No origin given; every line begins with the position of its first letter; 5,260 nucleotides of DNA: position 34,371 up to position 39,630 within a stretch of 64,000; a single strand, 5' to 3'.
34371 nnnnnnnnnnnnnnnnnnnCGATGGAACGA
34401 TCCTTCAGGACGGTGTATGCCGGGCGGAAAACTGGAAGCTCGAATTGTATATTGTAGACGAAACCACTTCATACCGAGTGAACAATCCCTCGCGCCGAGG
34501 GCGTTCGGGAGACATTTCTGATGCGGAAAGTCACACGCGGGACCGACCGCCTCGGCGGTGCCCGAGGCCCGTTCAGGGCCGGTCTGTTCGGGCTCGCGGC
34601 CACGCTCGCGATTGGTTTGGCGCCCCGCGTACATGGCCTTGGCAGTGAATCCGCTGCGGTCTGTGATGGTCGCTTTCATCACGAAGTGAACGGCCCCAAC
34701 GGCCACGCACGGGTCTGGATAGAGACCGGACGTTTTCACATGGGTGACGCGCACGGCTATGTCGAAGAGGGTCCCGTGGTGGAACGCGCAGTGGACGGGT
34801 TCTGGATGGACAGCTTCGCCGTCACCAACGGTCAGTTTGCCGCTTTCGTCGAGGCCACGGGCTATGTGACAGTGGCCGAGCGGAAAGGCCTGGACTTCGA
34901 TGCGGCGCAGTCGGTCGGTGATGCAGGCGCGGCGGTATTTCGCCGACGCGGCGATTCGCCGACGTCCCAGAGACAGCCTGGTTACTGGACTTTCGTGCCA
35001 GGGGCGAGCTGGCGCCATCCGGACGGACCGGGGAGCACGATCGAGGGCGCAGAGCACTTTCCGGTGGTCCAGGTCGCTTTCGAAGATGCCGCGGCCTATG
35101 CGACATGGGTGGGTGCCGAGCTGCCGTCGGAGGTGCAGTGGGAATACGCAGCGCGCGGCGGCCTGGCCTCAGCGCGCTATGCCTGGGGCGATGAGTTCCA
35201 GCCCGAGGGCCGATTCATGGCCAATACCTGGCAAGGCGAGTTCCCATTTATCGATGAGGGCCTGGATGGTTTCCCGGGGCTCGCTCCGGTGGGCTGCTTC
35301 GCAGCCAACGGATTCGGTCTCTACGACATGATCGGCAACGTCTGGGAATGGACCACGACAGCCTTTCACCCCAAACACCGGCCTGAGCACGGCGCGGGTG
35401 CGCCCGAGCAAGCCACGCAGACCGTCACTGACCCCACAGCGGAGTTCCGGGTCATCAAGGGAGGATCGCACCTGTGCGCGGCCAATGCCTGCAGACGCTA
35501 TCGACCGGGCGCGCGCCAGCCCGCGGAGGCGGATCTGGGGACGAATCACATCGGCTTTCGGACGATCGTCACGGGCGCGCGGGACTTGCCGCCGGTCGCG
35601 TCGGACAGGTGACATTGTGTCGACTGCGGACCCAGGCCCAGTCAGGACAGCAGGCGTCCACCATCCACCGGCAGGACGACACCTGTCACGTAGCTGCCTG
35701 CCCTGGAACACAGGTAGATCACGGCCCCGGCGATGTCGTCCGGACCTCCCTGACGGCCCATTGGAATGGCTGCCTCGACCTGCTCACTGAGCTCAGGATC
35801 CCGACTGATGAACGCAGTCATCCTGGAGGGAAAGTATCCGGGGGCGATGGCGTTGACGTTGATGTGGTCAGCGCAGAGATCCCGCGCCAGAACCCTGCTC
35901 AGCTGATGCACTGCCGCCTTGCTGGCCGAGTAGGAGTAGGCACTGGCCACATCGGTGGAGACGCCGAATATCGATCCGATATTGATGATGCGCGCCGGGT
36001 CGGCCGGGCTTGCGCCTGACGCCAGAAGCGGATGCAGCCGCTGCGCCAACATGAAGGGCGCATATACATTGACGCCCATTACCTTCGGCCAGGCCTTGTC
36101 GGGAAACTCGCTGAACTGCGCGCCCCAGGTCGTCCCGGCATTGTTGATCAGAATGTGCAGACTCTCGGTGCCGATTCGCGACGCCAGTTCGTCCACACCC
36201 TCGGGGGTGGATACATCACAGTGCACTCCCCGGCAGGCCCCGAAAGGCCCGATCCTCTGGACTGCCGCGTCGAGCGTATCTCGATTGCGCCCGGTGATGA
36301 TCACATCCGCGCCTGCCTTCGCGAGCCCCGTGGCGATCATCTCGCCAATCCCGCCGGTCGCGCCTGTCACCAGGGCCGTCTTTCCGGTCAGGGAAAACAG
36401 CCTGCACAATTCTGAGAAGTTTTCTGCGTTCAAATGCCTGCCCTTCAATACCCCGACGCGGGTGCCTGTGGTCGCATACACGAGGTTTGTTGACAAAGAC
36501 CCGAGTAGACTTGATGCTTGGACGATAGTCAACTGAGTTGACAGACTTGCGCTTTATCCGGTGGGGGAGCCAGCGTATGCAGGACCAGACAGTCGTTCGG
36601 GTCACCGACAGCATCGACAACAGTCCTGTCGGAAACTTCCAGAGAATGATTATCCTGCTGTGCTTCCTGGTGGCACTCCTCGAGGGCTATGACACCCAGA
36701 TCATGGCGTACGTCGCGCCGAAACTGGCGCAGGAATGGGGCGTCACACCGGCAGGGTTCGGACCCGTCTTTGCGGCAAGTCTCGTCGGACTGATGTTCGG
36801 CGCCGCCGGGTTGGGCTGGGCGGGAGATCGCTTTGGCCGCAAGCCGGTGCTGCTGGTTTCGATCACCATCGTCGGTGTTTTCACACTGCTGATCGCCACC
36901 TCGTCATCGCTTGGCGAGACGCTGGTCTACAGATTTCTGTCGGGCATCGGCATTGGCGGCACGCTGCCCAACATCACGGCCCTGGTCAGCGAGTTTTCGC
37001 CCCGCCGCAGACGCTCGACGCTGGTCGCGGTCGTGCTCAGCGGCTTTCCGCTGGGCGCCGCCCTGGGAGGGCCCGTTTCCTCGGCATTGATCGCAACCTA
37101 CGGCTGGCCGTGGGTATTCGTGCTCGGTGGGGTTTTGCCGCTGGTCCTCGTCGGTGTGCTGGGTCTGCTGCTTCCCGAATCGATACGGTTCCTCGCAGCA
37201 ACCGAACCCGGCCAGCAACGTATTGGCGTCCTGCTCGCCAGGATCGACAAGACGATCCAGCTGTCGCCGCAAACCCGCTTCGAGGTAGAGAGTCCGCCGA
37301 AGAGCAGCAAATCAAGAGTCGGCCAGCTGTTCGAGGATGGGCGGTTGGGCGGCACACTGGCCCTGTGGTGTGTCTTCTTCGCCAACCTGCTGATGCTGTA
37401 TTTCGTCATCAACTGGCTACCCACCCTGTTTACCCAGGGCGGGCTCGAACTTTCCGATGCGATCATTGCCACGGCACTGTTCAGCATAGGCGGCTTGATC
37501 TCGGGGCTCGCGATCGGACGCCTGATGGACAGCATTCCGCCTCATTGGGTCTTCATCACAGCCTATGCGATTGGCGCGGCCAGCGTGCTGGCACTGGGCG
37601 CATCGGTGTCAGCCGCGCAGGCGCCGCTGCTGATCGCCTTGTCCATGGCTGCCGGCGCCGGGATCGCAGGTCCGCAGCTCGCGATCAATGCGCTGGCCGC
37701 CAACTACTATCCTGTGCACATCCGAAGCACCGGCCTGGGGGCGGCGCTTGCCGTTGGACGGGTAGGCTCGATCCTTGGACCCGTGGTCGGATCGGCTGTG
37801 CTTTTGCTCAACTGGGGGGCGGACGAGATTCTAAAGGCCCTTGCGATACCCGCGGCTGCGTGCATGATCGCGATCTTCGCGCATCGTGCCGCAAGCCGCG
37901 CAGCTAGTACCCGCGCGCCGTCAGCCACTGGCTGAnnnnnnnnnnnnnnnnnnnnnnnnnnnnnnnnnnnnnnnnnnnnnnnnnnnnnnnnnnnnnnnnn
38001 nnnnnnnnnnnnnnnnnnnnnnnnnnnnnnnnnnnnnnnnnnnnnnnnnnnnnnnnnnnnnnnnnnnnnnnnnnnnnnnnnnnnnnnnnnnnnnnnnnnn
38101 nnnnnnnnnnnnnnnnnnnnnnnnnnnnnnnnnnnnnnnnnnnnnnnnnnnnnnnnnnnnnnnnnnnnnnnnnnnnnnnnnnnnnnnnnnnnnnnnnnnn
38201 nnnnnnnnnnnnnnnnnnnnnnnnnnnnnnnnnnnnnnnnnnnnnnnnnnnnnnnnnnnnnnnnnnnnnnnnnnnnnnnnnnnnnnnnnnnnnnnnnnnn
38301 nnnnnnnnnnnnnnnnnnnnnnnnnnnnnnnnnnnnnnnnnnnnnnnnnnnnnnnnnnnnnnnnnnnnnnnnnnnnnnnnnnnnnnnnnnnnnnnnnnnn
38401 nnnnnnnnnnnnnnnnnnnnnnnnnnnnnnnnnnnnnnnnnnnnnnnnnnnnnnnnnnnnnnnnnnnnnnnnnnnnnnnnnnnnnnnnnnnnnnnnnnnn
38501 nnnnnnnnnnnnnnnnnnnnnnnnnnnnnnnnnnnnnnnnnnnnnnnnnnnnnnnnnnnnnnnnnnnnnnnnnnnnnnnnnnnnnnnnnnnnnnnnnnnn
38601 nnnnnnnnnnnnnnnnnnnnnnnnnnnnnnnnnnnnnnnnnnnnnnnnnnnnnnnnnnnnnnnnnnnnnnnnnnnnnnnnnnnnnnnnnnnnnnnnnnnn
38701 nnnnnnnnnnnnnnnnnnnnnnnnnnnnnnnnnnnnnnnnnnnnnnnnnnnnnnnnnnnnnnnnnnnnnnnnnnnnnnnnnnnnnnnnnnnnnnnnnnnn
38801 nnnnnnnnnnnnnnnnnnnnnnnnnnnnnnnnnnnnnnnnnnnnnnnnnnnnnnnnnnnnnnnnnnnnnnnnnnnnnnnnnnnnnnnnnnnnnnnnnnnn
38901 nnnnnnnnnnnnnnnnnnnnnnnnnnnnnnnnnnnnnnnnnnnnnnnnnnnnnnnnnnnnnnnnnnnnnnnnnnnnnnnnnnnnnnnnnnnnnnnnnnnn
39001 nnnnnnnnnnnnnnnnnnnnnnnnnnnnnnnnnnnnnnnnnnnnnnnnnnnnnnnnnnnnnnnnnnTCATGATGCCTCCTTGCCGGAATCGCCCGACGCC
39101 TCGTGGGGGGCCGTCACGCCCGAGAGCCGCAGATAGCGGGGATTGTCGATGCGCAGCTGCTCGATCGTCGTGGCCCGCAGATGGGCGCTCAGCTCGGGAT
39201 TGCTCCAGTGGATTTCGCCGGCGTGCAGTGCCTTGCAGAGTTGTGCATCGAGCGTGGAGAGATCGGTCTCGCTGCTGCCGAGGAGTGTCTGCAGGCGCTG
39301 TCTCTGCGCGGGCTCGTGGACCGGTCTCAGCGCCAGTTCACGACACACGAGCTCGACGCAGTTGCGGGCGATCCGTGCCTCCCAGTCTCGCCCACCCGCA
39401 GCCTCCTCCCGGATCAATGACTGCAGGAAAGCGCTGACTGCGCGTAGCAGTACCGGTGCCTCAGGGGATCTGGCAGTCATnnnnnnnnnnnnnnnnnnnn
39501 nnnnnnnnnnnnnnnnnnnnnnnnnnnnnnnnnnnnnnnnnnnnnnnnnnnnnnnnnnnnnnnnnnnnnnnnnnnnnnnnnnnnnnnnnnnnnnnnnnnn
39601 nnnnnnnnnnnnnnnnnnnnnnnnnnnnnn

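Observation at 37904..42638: Split ACAD10/11-type (Lva-like) 4-hydroxyacyl-CoA kinase plus phospho-eliminating dehydrogenase operon, extended by two unknown membrane proteins and an alpha/beta hydrolase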

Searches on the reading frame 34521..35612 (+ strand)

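Call 65: search_protein_families(library=pfam, proteins=[window:34521-35612:+], max_evalue=0.001)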
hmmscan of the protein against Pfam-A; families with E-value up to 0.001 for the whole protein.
window:34521-35612:+ (363 aa): 1 family
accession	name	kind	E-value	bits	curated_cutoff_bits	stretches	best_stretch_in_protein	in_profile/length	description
PF03781.23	FGE-sulfatase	-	5e-70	236.5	23.3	1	63-349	4-254/255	Sulfatase-modifying factor enzyme 1-like domain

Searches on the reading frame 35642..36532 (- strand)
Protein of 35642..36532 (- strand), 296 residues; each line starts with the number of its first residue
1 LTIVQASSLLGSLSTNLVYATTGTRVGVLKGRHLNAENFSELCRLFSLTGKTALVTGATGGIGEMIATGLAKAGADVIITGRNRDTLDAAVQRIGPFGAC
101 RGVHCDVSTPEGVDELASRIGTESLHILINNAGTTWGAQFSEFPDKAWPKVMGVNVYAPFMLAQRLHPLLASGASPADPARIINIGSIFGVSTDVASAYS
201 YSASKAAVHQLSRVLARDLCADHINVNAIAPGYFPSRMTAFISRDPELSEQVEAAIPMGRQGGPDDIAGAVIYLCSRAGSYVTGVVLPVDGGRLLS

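Call 3: search_protein_families(library=pfam, proteins=[window:35642-36532:-], max_evalue=0.01)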
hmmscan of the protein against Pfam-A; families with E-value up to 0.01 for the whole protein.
window:35642-36532:- (296 aa): 6 families
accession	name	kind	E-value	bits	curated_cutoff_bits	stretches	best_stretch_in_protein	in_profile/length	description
PF13561.12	adh_short_C2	-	1.9e-53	181.9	27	1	57-292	1-234/236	Enoyl-(Acyl carrier protein) reductase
PF00106.31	adh_short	-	4.2e-44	150.8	26.6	1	51-245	1-193/195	short chain dehydrogenase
PF08659.16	KR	-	1.2e-09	38.8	22.6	1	52-213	2-161/180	KR domain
PF01370.27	Epimerase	-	2.8e-05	24.1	20.9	1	53-218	1-159/240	NAD dependent epimerase/dehydratase family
PF03807.23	F420_oxidored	-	0.003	18.6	21.6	1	59-95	7-45/94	NADP oxidoreductase coenzyme F420-dependent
PF02558.23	ApbA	-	0.0069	16.4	22.2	0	59-92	6-37/150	Ketopantoate reductase PanE/ApbA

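Call 4: search_protein_families(library=ncbifam, proteins=[window:35642-36532:-], max_evalue=0.01)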
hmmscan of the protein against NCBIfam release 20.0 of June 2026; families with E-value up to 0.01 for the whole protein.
window:35642-36532:- (296 aa): 243 families (the best 25 are shown)
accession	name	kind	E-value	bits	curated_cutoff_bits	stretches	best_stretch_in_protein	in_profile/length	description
NF006070.0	PRK08213.1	subfamily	3.6e-64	216.8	279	1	42-292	4-255/259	gluconate 5-dehydrogenase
NF005559.1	PRK07231.1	subfamily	5.4e-60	203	215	1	48-294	2-248/249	glucose 1-dehydrogenase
TIGR01832.1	kduD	equivalog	3.3e-55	187.3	338.85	1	46-294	1-246/248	2-dehydro-3-deoxy-D-gluconate 5-dehydrogenase KduD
NF006693.0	PRK09242.1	equivalog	7.9e-55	185.8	328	1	45-294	5-254/258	SDR family oxidoreductase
NF004778.0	PRK06124.1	equivalog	1.2e-54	185.4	303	1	44-293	5-252/256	SDR family oxidoreductase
NF004198.0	PRK05653.1-3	equivalog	2.2e-51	174.7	296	1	47-294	4-247/248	3-oxoacyl-ACP reductase FabG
NF005390.0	PRK06935.1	equivalog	2e-50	171.6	369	1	44-294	9-256/258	2-dehydro-3-deoxy-D-gluconate 5-dehydrogenase KduD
NF052558.1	MBtsdlDhBudC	equivalog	9.2e-50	169.5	270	1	49-293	2-241/250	meso-2,3-butanediol dehydrogenase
TIGR01830.1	3oxo_ACP_reduc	equivalog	1.3e-49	169.1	297.75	1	53-292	1-237/239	3-oxoacyl-[acyl-carrier-protein] reductase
NF005711.0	PRK07523.1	subfamily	1e-48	166.2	413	1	44-292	4-250/255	SDR family oxidoreductase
NF005446.0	PRK07035.1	equivalog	8.1e-48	162.9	373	1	44-294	5-254/255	SDR family oxidoreductase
NF009466.0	PRK12826.1-2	subfamily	4.2e-47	160.7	222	1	51-293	4-244/248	3-oxoacyl-ACP reductase FabG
NF004197.0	PRK05653.1-1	equivalog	5.3e-47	160.5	332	1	47-293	4-246/249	3-oxoacyl-ACP reductase FabG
NF047420.2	EF_P_mod_YmfI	equivalog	6e-46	157.1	238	1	52-292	1-234/236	elongation factor P 5-aminopentanone reductase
NF009468.0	PRK12826.1-4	equivalog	1.3e-45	156.1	318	1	47-295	4-249/256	SDR family oxidoreductase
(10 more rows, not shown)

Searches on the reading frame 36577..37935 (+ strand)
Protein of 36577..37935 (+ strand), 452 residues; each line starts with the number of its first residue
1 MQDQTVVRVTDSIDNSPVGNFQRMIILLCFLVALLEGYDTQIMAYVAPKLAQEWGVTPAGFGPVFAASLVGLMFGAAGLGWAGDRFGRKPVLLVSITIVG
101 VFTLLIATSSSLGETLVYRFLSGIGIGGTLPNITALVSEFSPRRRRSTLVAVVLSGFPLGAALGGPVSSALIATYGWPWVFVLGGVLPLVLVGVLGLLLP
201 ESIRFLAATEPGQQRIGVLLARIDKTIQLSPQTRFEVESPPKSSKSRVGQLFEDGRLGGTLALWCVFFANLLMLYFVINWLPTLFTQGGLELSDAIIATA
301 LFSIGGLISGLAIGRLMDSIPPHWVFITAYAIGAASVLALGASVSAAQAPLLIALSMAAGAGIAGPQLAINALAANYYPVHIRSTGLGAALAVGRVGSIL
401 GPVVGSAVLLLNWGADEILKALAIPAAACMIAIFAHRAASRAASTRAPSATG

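Call 3: search_protein_families(library=pfam, proteins=[window:36577-37935:+], max_evalue=0.01)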
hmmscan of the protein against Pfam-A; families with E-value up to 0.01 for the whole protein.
window:36577-37935:+ (452 aa): 3 families
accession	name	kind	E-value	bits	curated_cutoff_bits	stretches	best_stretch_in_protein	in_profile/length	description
PF07690.21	MFS_1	-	6.2e-50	170.5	33.4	2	30-318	2-263/347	Major Facilitator Superfamily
PF00083.30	Sugar_tr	-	4.2e-26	92.3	22.3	1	31-293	7-289/452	Sugar (and other) transporter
PF06779.20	MFS_4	-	9.4e-06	25.6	26.3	1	46-204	15-176/364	Uncharacterised MFS-type transporter YbfB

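Call 4: search_protein_families(library=ncbifam, proteins=[window:36577-37935:+], max_evalue=0.01)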
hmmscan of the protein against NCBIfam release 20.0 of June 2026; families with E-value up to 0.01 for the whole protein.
window:36577-37935:+ (452 aa): 55 families (the best 25 are shown)
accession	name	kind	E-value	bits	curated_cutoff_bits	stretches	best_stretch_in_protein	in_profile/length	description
TIGR00895.1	2A0115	subfamily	1.2e-107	360.3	418.55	1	9-408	2-397/398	aromatic acid/H+ symport family MFS transporter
NF053517.1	HbztTptrPcaK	equivalog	1.6e-104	350.3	770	1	9-443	4-435/437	4-hydroxybenzoate transporter PcaK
NF008586.0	PRK11551.1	equivalog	4.1e-87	292.8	410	2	24-221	15-212/406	3-(3-hydroxy-phenyl)propionate transporter MhpT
TIGR00893.1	2A0114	subfamily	2e-33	115.9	395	1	41-406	11-368/399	D-galactonate transporter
TIGR00898.1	2A0119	subfamily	9.2e-31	107.2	550.75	1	49-406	113-467/506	cation transport protein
NF003024.0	PRK03893.1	subfamily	6.2e-25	88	604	2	28-205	25-201/497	sialate:H+ symport family MFS transporter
TIGR00891.1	2A0112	subfamily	2.1e-24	86.3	552.9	1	22-407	10-386/405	sialate:H+ symport family MFS transporter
TIGR00880.1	2_A_01_02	superfamily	3.3e-20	72.6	131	1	74-201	13-140/141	multidrug resistance protein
TIGR00881.1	2A0104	subfamily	5.2e-18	65.2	407.75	1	43-413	14-375/379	phosphoglycerate transporter protein PgtP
TIGR00879.1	SP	subfamily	3.9e-16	58.7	237.8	1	19-343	49-397/510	sugar porter family MFS transporter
NF052357.1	GlucTporGlcPStph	equivalog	5e-16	58.5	750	1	22-338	5-319/445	glucose transporter GlcP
TIGR01299.1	synapt_SV2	subfamily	8.3e-16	57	637.3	1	17-184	160-339/742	synaptic vesicle protein SV2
NF008963.0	PRK12307.1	equivalog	1.3e-15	57.5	637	1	19-205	13-198/426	MFS transporter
TIGR00894.1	2A0114euk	subfamily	4e-13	48.7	626.45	1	62-191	79-211/465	Na(+)-dependent inorganic phosphate cotransporter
TIGR00883.1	2A0106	subfamily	1.3e-12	47.5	443.45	1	64-408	40-378/400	metabolite/H+ symporter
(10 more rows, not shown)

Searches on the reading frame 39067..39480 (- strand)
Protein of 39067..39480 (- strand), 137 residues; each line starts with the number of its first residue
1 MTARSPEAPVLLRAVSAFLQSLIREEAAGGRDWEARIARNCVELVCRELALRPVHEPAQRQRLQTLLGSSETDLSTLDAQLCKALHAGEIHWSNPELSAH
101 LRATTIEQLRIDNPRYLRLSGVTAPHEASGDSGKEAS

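Call 3: search_protein_families(library=pfam, proteins=[window:39067-39480:-], max_evalue=0.01)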
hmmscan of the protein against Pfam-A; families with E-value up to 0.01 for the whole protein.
window:39067-39480:- (137 aa): 1 family
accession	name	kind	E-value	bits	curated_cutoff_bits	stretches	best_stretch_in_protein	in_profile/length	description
PF19802.4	DUF6285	-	3.5e-24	85.7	28.1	1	28-116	4-91/91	Domain of unknown function (DUF6285)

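Call 4: search_protein_families(library=ncbifam, proteins=[window:39067-39480:-], max_evalue=0.01)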
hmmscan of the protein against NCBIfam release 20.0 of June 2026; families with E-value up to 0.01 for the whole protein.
window:39067-39480:- (137 aa): 0 families

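Call 26: search_dna_similar(query=window:39067-39480:-, collection=plasmids, mode=protein, max_evalue=0.001, max_rows=30)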
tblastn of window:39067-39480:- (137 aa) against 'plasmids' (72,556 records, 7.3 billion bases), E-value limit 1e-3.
Records with a match: 8; places in all: 8; records where one place covers at least 80% of the query: 8.
Best place of each record, by identity: <60% 8.
By first word of the organism name: Sulfitobacter 5; Cupriavidus 2; Variovorax 1.
By predicted mobility (MOB-suite, as given by PLSDB): non-mobilizable 6; mobilizable 2.
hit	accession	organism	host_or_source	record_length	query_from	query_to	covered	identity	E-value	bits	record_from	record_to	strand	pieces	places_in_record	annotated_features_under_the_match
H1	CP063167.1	Variovorax paradoxus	-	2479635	1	117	85%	36.8%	3e-4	46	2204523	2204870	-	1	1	hypothetical protein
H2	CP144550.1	Sulfitobacter pontiacus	cell culture,salt marsh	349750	1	116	85%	33.6%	5e-8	57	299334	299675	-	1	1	record has no annotation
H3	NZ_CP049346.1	Sulfitobacter pontiacus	-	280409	1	116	85%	33.6%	5e-8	57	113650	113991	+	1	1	DUF6285 domain-containing protein | phosphotransferase family protein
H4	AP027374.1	Sulfitobacter pontiacus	-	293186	1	116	85%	33.6%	5e-8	57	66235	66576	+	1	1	hypothetical protein | tyrosine protein kinase:aminoglycoside phosphotransferase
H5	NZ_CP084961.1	Sulfitobacter pontiacus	cell culture,Seawater from the North ...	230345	1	116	85%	32.8%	4e-8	57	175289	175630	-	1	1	DUF6285 domain-containing protein | phosphotransferase family protein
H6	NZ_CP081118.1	Sulfitobacter pontiacus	-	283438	1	116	85%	32.8%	1e-7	56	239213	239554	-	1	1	DUF6285 domain-containing protein | phosphotransferase family protein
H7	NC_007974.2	Cupriavidus metallidurans CH34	-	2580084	1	116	85%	29.3%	2e-8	58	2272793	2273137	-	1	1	none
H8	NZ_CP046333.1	Cupriavidus metallidurans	sedimentation pond in a zinc factory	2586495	1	116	85%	29.3%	2e-8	58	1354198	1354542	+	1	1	none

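Call 27: get_annotated_region(hit=H3, flank=8000)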
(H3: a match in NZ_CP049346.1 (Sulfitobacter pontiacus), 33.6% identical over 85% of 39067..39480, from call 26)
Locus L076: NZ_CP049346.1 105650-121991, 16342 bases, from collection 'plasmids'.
description: Sulfitobacter pontiacus strain S1704 plasmid unnamed2, complete sequence
organism: Sulfitobacter pontiacus (NCBI taxid 60137)
taxonomy: Bacteria; Pseudomonadota; Alphaproteobacteria; Rhodobacterales; Roseobacteraceae; Sulfitobacter; Sulfitobacter pontiacus
host: -; source: -; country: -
typing (MOB-suite, as given by PLSDB): non-mobilizable
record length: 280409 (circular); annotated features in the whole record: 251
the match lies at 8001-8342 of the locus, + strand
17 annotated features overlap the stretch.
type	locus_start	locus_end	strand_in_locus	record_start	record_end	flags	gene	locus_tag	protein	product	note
CDS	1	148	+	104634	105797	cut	-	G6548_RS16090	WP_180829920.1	acyl-CoA dehydrogenase family protein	-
CDS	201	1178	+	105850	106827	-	-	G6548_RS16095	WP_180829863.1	nitronate monooxygenase family protein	-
CDS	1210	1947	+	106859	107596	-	-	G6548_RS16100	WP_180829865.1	enoyl-CoA hydratase/isomerase family protein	-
CDS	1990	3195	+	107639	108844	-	-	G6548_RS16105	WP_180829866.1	acyl-CoA dehydrogenase family protein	-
CDS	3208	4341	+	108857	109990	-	-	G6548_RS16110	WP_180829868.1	acyl-CoA dehydrogenase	-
CDS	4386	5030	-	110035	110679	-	-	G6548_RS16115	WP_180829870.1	TetR family transcriptional regulator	-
CDS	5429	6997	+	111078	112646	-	-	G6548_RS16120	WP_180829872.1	long-chain-fatty-acid--CoA ligase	-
CDS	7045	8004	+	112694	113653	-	-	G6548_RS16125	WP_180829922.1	phosphotransferase family protein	-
CDS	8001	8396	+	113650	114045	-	-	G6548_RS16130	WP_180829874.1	DUF6285 domain-containing protein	-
CDS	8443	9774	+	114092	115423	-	-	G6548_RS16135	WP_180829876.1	acyl-CoA dehydrogenase family protein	-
CDS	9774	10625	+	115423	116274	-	-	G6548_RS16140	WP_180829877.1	crotonase/enoyl-CoA hydratase family protein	-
CDS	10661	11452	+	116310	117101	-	-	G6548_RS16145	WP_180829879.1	enoyl-CoA hydratase-related protein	-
CDS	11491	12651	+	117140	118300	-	-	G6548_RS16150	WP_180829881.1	acetyl-CoA C-acetyltransferase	-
CDS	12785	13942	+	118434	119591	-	-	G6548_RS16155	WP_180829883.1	C4-dicarboxylate TRAP transporter substrate-binding protein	-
CDS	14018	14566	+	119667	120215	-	-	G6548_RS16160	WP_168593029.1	TRAP transporter small permease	GO:0015740 - C4-dicarboxylate transport [Evidence IEA]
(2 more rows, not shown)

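Call 28: get_annotated_region(hit=H8, flank=8000)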
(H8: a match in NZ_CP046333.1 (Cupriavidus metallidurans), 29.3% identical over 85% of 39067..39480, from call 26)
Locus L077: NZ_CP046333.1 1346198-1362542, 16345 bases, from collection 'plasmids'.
description: Cupriavidus metallidurans strain FDAARGOS_675 plasmid unnamed3
organism: Cupriavidus metallidurans (NCBI taxid 119219)
taxonomy: Bacteria; Pseudomonadota; Betaproteobacteria; Burkholderiales; Burkholderiaceae; Cupriavidus; Cupriavidus metallidurans
host: -; source: sedimentation pond in a zinc factory; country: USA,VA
typing (MOB-suite, as given by PLSDB): mobilizable; replicon rep_cluster_104,rep_cluster_1581,rep_cluster_80; relaxase MOBP,MOBP
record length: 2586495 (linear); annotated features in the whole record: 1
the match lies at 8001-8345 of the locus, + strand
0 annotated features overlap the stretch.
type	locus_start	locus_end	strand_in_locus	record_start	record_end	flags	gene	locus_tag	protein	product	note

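Call 36: search_solved_structures(query=window:39067-39480:-, max_evalue=10)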
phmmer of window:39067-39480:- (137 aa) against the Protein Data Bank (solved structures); distinct sequences matched with E-value up to 10: 1.
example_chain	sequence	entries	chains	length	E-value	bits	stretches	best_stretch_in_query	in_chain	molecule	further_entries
3spg_A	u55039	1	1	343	1.3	12.4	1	58-120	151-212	Inward-rectifier K+ channel Kir2.2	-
